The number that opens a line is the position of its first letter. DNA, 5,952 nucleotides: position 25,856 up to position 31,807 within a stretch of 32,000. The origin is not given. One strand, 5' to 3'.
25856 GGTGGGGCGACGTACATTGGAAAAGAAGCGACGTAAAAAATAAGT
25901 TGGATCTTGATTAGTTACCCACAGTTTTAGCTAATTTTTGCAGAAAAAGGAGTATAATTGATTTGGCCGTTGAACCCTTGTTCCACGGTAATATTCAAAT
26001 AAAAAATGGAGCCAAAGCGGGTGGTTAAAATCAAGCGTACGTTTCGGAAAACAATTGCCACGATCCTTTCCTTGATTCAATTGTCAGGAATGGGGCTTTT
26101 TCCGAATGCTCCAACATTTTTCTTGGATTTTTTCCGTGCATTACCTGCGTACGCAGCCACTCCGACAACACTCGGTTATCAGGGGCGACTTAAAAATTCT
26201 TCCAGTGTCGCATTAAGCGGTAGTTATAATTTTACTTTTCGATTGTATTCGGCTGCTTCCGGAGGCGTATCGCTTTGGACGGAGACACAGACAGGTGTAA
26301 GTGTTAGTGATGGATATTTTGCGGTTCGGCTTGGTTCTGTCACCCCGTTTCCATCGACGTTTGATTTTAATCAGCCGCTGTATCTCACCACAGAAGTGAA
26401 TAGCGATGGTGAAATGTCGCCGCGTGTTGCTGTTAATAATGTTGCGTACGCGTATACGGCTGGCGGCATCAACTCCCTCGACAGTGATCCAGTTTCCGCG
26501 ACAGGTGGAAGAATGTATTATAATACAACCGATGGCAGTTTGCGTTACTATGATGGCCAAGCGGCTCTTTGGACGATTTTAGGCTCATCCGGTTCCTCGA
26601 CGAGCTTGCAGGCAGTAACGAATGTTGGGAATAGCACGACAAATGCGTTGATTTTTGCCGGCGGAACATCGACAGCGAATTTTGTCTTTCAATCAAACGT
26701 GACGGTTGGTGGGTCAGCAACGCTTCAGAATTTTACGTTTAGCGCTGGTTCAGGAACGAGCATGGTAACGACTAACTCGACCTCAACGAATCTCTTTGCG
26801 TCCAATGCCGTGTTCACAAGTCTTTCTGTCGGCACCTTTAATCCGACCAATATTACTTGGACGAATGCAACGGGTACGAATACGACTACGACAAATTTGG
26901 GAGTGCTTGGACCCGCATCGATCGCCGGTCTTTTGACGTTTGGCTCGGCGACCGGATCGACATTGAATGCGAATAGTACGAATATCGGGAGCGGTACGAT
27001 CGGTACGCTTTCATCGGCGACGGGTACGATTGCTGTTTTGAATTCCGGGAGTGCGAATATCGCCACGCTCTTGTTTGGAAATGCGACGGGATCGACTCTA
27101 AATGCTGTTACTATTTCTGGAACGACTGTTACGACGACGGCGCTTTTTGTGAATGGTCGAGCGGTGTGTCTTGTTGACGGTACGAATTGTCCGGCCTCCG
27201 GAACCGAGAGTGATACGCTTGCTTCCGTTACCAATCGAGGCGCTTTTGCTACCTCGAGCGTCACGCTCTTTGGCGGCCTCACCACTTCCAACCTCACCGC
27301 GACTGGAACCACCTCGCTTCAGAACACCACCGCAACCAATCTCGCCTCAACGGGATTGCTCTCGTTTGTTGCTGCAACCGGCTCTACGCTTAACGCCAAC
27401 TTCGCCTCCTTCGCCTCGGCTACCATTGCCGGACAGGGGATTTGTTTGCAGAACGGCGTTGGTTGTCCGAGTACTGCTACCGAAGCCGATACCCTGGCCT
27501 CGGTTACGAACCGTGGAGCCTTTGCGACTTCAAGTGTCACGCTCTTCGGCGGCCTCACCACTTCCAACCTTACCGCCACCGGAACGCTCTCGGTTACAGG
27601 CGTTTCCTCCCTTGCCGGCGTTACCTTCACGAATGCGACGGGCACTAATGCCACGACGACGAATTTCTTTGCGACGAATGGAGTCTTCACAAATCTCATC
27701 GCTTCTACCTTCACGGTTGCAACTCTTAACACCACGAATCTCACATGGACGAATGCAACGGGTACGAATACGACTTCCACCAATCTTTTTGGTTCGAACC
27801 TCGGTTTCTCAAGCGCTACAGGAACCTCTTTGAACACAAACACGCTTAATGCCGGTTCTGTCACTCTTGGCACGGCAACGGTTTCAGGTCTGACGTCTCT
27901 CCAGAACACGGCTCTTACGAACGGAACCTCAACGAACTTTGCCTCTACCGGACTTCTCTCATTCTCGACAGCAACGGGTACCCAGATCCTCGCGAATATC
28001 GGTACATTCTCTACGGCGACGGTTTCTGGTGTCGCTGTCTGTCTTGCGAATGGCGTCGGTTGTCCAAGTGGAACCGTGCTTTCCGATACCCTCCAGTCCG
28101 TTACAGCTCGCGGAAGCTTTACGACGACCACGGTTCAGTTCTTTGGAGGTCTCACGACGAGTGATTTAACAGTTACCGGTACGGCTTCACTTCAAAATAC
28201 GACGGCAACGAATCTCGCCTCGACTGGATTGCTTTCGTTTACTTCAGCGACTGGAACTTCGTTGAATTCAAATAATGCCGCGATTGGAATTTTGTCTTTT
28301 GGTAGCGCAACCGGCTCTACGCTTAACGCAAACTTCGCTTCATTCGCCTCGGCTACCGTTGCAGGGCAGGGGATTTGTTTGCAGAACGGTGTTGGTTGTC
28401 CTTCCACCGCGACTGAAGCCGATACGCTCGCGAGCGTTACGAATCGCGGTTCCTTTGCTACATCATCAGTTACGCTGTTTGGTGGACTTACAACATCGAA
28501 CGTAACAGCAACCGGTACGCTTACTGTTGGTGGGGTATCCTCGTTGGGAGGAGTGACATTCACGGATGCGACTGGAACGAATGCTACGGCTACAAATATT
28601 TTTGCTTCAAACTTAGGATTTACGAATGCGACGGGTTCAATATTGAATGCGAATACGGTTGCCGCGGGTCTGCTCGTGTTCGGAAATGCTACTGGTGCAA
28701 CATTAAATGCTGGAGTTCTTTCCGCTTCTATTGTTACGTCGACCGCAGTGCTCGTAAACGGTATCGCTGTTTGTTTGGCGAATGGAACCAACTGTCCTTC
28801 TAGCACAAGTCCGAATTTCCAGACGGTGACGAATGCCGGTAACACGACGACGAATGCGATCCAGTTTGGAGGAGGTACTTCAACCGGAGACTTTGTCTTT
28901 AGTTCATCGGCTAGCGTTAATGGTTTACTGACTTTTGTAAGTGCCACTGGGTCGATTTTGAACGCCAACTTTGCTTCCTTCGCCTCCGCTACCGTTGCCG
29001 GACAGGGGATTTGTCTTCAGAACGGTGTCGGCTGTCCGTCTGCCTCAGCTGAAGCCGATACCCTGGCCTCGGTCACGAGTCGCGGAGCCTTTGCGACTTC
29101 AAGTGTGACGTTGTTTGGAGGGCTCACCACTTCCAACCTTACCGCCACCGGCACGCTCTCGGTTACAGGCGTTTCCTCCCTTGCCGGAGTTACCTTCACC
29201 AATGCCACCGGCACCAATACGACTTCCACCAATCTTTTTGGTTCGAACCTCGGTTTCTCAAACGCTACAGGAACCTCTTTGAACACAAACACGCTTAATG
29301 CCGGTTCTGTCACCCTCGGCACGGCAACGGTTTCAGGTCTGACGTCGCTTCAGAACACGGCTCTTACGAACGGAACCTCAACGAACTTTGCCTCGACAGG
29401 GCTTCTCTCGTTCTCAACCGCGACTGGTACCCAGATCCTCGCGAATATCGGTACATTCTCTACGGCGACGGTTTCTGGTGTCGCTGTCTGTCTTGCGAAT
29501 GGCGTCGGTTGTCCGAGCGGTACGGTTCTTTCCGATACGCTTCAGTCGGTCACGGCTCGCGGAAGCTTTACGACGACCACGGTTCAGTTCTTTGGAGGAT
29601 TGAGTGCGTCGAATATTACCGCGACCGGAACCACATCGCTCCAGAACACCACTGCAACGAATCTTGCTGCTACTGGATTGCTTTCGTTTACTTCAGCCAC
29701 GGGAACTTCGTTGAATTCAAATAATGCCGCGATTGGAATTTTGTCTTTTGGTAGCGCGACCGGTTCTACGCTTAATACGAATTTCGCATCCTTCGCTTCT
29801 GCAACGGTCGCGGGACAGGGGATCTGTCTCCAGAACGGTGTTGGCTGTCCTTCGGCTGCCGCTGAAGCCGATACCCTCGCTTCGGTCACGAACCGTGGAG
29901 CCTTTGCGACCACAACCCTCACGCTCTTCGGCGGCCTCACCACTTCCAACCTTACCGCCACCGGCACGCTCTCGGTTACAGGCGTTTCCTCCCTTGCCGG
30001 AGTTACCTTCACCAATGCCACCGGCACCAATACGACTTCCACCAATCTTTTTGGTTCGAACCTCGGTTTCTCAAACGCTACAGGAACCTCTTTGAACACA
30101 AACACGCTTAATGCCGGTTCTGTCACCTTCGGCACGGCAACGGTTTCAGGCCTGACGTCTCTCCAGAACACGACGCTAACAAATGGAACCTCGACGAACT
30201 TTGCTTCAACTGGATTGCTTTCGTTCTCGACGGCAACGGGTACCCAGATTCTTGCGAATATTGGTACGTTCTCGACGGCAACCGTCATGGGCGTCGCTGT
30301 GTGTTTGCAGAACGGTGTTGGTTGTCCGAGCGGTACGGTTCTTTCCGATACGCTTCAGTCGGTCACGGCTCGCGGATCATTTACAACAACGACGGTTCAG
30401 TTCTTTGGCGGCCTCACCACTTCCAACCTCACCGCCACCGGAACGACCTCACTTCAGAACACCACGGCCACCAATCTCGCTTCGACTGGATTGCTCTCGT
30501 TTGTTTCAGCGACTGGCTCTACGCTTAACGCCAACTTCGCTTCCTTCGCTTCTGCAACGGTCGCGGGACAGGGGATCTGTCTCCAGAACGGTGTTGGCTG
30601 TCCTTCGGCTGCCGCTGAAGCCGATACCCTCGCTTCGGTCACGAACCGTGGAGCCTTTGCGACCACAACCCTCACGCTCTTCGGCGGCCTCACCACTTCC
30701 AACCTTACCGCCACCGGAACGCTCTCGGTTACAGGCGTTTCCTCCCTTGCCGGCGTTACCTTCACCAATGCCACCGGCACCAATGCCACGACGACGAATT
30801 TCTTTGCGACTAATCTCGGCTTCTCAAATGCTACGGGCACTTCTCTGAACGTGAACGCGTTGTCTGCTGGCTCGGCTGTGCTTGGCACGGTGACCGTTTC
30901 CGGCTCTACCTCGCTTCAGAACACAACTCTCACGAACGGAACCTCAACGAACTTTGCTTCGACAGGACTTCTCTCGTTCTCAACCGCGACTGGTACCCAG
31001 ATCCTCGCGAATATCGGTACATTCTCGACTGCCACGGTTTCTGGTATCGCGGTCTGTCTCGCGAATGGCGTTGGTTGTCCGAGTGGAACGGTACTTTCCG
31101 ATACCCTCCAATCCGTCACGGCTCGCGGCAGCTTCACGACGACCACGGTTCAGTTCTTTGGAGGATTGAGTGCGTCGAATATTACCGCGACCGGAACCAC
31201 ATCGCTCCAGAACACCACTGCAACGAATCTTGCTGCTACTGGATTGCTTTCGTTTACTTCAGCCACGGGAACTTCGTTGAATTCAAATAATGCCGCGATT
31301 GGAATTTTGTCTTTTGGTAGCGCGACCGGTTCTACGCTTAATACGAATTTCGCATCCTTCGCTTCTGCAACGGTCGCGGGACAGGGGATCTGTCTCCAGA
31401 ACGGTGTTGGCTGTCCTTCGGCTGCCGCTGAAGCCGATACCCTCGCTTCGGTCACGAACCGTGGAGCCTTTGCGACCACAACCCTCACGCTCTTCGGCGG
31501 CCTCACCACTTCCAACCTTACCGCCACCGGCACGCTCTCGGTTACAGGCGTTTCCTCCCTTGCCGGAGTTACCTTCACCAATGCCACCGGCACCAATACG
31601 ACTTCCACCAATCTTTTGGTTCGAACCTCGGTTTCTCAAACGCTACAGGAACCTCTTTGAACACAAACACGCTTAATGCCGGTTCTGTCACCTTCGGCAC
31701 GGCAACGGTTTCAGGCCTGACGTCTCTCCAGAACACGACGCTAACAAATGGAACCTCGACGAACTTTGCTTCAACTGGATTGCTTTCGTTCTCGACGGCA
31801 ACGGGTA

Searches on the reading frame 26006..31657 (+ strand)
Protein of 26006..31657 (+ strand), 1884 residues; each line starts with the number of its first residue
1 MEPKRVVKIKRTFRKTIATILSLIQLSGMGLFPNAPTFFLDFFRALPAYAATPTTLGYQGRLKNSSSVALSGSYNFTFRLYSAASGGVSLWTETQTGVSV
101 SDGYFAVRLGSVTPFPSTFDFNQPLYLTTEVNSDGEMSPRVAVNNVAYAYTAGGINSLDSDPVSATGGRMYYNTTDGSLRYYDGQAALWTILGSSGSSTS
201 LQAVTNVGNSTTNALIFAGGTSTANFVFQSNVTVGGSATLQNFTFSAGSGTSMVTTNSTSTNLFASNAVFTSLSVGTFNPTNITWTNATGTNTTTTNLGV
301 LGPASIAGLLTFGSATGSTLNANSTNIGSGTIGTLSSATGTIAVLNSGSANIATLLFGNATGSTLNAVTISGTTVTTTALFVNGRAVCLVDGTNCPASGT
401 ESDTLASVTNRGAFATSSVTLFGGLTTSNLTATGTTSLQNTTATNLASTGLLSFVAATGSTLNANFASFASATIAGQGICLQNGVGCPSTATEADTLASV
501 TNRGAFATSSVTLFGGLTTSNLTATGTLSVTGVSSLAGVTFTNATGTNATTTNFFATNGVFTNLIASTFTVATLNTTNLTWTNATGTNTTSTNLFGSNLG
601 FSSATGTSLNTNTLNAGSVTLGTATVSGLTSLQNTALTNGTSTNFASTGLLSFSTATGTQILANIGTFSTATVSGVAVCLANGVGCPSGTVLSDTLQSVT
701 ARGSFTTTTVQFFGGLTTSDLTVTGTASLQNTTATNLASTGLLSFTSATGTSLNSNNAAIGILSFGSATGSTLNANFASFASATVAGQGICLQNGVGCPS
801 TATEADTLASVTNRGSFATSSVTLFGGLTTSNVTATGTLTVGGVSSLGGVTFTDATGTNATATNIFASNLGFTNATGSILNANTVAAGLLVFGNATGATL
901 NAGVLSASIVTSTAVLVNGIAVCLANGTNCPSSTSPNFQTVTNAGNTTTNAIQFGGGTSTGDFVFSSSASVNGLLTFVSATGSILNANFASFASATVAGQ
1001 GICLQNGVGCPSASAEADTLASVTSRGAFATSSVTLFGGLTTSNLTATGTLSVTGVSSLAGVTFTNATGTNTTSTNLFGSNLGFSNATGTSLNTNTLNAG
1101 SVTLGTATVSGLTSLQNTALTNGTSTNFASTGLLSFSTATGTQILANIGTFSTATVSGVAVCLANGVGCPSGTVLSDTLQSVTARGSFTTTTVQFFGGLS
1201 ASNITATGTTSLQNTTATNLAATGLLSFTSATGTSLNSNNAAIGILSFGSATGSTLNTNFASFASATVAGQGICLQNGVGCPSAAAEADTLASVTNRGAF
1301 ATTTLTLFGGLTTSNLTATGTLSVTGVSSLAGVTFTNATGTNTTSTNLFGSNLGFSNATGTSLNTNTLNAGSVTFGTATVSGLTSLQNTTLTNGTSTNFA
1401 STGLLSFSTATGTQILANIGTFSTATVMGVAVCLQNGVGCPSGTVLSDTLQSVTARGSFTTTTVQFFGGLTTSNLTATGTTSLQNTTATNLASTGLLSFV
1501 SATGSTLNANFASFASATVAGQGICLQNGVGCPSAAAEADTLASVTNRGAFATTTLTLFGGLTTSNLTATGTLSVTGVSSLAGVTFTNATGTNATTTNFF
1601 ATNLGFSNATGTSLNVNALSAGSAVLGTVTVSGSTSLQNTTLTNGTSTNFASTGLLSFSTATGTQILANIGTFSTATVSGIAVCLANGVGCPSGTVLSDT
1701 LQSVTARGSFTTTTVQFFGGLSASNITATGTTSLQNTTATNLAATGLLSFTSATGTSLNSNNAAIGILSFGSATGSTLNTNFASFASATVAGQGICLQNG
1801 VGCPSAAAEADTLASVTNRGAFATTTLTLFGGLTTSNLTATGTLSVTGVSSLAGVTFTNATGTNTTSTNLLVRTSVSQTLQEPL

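Call 3: search_protein_families(library=pfam, proteins=[window:26006-31657:+], max_evalue=1)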
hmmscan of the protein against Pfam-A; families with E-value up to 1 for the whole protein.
window:26006-31657:+ (1884 aa): 2 families
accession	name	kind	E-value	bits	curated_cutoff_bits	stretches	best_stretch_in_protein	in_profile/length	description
PF25459.1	AIM3_BBC1_C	-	2.4e-06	27.8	27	0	1362-1417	10-60/180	AIM3/BBC1 Cysteine proteinase-fold domain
PF25427.2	zf-CCCH_UNK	-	0.0037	17.6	31.1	0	1000-1018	17-35/40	UNK-like, CCCH zinc finger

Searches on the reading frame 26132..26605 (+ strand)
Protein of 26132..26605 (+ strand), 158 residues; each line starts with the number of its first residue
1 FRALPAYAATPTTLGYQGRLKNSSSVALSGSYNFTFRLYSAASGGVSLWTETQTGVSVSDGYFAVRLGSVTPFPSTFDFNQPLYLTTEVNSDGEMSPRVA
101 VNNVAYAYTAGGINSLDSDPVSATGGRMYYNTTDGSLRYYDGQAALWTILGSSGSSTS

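Call 64: search_protein_families(library=ncbifam, alignment_id=A5, max_evalue=0.001)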
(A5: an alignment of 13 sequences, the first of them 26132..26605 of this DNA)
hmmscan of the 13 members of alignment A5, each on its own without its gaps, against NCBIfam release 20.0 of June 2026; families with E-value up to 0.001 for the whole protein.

A. member 1, window:26132-26605:+ (158 aa): 1 family
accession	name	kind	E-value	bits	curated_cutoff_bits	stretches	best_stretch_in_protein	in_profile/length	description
NF053851.1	Bdello_MAT_N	subfamily_domain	4.4e-09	36.3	60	1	4-72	8-77/162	mosaic adhesive trimer family chimeric fiber protein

B. families by the number of members that match (of 13 scanned): 1 family
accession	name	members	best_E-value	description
NF053851.1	Bdello_MAT_N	13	1.3e-10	mosaic adhesive trimer family chimeric fiber protein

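Call 65: search_solved_structures(query=A5, max_evalue=1, show_alignments=1)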
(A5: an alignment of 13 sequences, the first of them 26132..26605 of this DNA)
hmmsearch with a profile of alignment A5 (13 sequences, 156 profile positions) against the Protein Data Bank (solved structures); distinct sequences matched with E-value up to 1: 0.

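Call 67: find_related_loci(query=A5, collection=metagenome_contigs, flank=6000)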
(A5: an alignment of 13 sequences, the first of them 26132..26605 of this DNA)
Query A5 (158 aa) in metagenome_contigs; peptide patterns used: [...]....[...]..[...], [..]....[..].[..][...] (x = any residue, [..] = any of these).
248 stretches matched a pattern; 137 encode a relative of the query (tblastn E <= 1e-3); the best 80 are kept; 80 distinct loci.
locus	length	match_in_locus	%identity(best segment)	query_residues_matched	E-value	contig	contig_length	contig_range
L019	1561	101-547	95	1-149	7e-100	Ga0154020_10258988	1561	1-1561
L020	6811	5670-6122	68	3-153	1e-65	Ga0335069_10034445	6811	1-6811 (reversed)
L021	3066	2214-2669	64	1-153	7e-64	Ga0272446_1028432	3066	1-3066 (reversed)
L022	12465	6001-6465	63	1-156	1e-63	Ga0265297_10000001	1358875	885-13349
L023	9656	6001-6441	63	6-152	2e-62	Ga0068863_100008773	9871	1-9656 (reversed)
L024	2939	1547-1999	62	6-156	4e-62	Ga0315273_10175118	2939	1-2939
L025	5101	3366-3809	63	6-153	9e-61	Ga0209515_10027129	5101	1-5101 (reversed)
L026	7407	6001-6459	61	1-153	8e-61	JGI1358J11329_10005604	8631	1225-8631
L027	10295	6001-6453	62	3-153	2e-60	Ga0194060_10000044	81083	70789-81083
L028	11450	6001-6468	60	1-156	3e-60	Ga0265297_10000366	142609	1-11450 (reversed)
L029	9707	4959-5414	59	6-157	3e-59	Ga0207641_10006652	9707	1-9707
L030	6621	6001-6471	60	3-158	3e-58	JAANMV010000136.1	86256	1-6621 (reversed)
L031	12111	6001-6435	60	3-147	3e-57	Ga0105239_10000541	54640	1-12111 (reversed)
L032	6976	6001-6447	59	4-153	1e-56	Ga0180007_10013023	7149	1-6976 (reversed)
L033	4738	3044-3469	61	6-147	7e-56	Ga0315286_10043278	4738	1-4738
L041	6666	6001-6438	45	11-156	1e-32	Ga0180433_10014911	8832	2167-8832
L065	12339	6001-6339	46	14-128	3e-25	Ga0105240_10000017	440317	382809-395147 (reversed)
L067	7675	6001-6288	47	6-101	3e-25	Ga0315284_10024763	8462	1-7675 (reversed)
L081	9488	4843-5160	46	4-110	6e-24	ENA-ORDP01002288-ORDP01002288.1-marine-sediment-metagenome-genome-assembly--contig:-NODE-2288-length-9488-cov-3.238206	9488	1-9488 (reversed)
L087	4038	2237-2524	42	6-101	9e-24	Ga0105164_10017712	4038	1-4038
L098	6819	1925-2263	42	4-117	3e-23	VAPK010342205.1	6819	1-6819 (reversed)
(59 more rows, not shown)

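Call 72: search_protein_families(library=pfam, proteins=[L041:3735-5891:+, L081:3007-3642:+, L081:3656-4723:+, L098:1212-1751:+, L098:79-1164:+, L067:4241-5821:+, L087:453-2072:+, L065:3458-5191:+], max_evalue=0.01)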
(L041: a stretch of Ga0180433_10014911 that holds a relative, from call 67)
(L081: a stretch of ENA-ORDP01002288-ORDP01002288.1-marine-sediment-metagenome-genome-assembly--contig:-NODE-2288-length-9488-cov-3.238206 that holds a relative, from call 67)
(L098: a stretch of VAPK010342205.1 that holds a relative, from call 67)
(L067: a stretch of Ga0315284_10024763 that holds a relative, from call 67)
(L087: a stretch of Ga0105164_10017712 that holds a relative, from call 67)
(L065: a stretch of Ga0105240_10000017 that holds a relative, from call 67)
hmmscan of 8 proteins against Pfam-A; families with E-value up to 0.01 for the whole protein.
L041:3735-5891:+ (719 aa): 3 families
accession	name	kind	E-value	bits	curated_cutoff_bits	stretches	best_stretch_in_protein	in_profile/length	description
PF17802.7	SpaA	-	7.5e-05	23.2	23.1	0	592-664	12-78/91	Prealbumin-like fold domain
PF13620.12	CarboxypepD_reg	-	8.6e-05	23.3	32.3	1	594-673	12-81/82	Carboxypeptidase regulatory-like domain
PF16656.11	Pur_ac_phosph_N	-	0.0035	18.3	30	0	151-225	13-93/93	Purple acid Phosphatase, N-terminal domain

L081:3007-3642:+ (212 aa): 1 family
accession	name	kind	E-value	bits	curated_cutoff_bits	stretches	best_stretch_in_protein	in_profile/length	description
PF07589.16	PEP-CTERM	-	0.00097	19.6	20.7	1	186-211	1-24/24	PEP-CTERM motif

L081:3656-4723:+ (356 aa): 3 families
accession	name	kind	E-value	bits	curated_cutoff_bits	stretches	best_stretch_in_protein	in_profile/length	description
PF00404.24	Dockerin_1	-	1.9e-05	25.2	22.9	1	299-344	3-55/57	Dockerin type I domain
PF07589.16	PEP-CTERM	-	0.0054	17.2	20.7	1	156-180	1-23/24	PEP-CTERM motif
PF02412.23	TSP_3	-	0.0087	16.2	25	1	285-310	1-26/36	Thrombospondin type 3 repeat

L098:1212-1751:+ (180 aa): 2 families
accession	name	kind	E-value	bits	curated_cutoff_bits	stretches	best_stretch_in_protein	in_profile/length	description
PF00404.24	Dockerin_1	-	0.00014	22.4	22.9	1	123-168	3-55/57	Dockerin type I domain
PF02412.23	TSP_3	-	0.00046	20.2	25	1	87-108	15-36/36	Thrombospondin type 3 repeat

L098:79-1164:+ (362 aa): 1 family
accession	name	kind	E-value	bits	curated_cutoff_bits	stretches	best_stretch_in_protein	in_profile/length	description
PF07589.16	PEP-CTERM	-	0.002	18.6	20.7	1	332-355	1-24/24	PEP-CTERM motif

L067:4241-5821:+ (527 aa): 2 families
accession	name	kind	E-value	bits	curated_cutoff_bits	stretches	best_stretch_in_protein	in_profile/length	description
PF19077.6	Big_13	-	3.7e-06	27.8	27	1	230-318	11-102/102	Bacterial Ig-like domain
PF13750.12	Big_3_3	-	0.0098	16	27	0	288-342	11-71/157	Bacterial Ig-like domain (group 3)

L087:453-2072:+ (540 aa): 3 families
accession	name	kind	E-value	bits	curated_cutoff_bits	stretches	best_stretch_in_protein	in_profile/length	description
PF24893.1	DUF7743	-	4.4e-05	23.6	27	0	233-275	2-41/120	Domain of unknown function (DUF7743)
PF17957.7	Big_7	-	0.00017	22.6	24.1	0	342-387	10-55/70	Bacterial Ig domain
PF19077.6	Big_13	-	0.0039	18.1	27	0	277-331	46-102/102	Bacterial Ig-like domain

L065:3458-5191:+ (578 aa): 6 families
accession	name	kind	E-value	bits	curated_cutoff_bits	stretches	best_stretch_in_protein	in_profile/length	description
PF16656.11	Pur_ac_phosph_N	-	5.5e-32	110.6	30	4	82-167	5-93/93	Purple acid Phosphatase, N-terminal domain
PF00041.27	fn3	-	9e-23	80.7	25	2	359-447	2-81/84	Fibronectin type III domain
PF25059.1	FN3_DSCAM-DSCAML_C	-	4.9e-12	46.5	39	0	316-354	43-79/89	DSCAM/DSCAML C-terminal Fn3-like domain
PF13750.12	Big_3_3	-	8.5e-11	42.2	27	0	508-555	102-149/157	Bacterial Ig-like domain (group 3)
PF16655.11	PhoD_N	-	1.5e-06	29.1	30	0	521-539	63-81/90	PhoD-like phosphatase, N-terminal domain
PF25788.1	Ig_Rha78A_N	-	6.9e-05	23.5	27.4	0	321-351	67-98/105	Rha78A-like, N-terminal immunoglobulin domain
